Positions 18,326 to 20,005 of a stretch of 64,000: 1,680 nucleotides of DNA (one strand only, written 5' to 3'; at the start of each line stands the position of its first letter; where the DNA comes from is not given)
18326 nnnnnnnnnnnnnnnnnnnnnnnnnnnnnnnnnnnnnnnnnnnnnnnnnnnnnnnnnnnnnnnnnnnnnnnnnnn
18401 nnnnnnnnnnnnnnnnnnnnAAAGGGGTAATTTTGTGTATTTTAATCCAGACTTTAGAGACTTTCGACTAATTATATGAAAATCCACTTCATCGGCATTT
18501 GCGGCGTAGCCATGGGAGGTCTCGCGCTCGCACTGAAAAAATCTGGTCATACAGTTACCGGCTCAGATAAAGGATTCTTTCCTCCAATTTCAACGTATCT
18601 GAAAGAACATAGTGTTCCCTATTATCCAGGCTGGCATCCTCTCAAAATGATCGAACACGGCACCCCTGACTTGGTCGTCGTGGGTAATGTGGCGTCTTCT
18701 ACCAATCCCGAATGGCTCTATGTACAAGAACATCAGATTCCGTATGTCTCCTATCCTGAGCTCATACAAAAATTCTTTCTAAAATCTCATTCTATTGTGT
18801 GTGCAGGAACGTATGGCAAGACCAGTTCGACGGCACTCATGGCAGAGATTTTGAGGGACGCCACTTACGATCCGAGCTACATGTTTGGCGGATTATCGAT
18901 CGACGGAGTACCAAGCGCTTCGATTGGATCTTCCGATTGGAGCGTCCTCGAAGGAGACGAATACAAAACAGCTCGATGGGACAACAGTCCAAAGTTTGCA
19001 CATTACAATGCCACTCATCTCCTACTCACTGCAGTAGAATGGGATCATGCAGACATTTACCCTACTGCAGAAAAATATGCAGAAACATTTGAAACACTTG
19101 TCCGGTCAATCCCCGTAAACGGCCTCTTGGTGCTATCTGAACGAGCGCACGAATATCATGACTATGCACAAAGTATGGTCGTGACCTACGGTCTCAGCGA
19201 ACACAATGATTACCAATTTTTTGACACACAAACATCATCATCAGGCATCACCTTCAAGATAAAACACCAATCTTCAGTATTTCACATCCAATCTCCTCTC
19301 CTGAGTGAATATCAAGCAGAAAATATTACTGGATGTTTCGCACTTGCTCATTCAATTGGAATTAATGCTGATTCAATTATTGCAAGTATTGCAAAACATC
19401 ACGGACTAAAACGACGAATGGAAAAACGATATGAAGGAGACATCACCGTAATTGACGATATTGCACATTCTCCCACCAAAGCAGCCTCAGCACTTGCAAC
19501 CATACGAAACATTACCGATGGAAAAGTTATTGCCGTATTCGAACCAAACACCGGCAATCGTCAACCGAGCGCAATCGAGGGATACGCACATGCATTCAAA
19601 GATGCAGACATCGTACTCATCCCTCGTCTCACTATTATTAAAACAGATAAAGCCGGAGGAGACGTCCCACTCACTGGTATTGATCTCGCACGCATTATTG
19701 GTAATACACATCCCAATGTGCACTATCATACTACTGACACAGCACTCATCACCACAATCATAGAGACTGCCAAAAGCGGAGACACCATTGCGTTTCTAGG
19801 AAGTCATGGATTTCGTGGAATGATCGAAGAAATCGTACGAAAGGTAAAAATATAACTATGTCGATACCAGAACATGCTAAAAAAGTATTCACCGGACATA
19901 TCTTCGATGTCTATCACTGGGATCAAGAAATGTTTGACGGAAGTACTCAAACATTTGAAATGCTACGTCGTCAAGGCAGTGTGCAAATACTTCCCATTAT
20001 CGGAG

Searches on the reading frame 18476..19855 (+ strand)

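Call 45: search_protein_families(library=pfam, proteins=[window:18476-19855:+], max_evalue=0.00001)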
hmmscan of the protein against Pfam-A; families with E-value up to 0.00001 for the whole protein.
window:18476-19855:+ (459 aa): 3 families
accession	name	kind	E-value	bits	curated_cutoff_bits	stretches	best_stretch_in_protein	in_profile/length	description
PF08245.18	Mur_ligase_M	-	2.1e-15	57.7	24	1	110-291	2-200/200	Mur ligase middle domain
PF01225.30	Mur_ligase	-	7.3e-15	55.6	21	1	2-101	1-91/95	Mur ligase family, catalytic domain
PF02875.26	Mur_ligase_C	-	1.5e-14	55.4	28.4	1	313-444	1-127/127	Mur ligase, glutamate ligase domain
